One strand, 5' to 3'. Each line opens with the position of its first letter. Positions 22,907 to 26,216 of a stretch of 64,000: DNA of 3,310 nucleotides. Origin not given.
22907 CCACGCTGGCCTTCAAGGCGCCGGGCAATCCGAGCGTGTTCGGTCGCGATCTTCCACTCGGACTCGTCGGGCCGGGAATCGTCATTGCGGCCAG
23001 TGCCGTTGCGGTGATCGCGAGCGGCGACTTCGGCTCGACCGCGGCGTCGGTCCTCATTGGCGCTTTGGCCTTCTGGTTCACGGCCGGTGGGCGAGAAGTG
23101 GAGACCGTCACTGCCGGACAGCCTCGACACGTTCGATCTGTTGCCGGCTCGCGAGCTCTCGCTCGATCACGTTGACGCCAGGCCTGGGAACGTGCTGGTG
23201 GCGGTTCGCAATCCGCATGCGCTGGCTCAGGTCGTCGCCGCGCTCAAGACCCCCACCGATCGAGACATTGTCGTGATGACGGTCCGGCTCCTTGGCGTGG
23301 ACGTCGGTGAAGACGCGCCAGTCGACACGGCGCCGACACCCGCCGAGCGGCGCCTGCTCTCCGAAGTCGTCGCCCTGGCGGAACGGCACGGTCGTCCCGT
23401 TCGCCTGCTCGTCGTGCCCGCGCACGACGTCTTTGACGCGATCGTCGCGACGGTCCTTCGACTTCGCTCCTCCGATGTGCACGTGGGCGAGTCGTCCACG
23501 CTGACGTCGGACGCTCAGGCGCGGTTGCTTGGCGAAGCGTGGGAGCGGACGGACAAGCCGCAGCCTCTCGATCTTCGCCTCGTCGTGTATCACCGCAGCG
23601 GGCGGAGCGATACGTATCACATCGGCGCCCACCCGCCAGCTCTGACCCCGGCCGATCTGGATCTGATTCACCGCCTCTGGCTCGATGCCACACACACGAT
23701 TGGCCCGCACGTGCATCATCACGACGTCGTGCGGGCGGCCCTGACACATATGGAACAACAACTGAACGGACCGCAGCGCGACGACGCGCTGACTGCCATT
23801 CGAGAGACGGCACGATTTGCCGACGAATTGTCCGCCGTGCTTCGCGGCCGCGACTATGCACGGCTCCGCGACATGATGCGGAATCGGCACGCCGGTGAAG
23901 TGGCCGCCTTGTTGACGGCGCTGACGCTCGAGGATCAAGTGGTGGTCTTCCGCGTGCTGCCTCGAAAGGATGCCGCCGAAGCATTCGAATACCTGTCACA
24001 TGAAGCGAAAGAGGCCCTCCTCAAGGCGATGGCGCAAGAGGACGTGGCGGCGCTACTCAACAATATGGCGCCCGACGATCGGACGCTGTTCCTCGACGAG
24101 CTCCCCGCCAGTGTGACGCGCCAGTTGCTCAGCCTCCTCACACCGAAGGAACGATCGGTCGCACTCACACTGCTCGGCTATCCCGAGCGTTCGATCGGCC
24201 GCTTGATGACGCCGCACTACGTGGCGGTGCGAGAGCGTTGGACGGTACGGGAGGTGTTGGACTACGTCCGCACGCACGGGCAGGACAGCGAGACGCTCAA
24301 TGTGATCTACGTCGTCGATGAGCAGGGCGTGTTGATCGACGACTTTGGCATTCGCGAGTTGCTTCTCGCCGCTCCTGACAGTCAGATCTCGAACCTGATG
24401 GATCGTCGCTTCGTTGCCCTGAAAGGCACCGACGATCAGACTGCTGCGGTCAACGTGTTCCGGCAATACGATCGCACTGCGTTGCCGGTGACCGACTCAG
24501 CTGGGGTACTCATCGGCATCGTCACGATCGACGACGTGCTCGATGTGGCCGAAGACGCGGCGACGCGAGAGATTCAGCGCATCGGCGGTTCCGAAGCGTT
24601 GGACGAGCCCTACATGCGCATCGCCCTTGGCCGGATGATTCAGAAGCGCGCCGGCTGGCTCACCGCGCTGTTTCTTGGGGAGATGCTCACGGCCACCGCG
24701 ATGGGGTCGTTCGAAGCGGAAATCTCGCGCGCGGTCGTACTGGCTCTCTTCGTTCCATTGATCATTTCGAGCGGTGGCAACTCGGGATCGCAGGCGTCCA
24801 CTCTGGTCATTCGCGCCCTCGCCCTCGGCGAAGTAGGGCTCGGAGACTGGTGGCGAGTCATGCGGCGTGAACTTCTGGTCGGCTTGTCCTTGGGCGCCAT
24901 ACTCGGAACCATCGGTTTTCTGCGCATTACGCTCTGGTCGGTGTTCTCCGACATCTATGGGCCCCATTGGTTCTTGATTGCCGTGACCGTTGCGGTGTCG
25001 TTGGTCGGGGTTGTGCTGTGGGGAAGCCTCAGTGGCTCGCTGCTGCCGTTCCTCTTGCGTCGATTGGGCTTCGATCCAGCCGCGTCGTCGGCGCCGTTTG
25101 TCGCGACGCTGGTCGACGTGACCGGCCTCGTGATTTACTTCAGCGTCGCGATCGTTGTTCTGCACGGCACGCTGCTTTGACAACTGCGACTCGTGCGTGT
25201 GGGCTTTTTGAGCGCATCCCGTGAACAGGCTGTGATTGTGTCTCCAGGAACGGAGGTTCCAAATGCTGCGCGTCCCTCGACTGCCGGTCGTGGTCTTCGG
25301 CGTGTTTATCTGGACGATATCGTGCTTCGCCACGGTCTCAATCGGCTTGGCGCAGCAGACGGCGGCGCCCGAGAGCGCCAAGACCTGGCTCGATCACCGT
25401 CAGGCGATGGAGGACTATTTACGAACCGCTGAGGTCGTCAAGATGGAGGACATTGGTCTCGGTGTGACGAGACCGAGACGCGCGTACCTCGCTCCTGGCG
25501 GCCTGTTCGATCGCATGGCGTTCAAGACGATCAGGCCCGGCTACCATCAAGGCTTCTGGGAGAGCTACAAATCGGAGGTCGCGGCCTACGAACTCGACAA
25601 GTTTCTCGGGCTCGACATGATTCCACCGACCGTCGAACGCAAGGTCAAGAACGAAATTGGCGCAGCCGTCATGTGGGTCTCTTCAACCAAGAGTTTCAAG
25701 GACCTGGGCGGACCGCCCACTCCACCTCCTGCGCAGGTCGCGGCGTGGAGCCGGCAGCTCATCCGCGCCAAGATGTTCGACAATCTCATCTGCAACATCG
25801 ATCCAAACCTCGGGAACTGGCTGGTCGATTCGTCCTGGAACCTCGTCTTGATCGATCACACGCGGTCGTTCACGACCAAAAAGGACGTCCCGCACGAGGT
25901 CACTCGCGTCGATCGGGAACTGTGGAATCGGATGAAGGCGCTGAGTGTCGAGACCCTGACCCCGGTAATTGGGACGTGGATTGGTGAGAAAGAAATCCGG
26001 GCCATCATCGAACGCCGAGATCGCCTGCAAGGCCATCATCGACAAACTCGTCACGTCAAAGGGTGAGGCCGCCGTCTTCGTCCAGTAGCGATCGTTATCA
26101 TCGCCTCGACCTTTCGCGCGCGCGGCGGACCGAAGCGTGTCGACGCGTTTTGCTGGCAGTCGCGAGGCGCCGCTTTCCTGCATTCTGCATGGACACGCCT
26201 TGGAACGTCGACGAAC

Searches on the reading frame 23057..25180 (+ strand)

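Call 65: search_protein_families(library=pfam, proteins=[window:23057-25180:+])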
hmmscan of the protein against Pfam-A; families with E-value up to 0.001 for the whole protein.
window:23057-25180:+ (707 aa): 3 families
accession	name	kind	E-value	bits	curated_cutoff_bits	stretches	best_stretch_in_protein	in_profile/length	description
PF01769.21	MgtE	-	5.5e-37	127.3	27.6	1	566-697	1-125/125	Divalent cation transporter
PF03448.22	MgtE_N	-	8.9e-24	84.4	25.9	1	278-377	2-101/102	MgtE intracellular N domain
PF00571.33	CBS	-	1.2e-13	51.6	24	1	444-497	1-54/57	CBS domain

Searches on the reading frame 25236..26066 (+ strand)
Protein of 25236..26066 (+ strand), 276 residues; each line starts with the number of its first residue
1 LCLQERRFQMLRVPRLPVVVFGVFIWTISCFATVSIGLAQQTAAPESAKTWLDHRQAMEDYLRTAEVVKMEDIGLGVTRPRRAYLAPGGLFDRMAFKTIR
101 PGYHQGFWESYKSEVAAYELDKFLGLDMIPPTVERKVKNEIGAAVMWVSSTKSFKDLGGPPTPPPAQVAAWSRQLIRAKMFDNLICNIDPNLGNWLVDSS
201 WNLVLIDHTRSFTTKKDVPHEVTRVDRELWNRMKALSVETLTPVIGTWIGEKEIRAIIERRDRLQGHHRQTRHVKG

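Call 65: search_protein_families(library=pfam, proteins=[window:25236-26066:+])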
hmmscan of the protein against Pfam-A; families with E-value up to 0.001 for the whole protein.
window:25236-26066:+ (276 aa): 1 family
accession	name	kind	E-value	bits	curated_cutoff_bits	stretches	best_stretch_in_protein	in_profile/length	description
PF00454.33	PI3_PI4_kinase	-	0.00044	20.7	27.1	0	36-225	51-185/241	Phosphatidylinositol 3- and 4-kinase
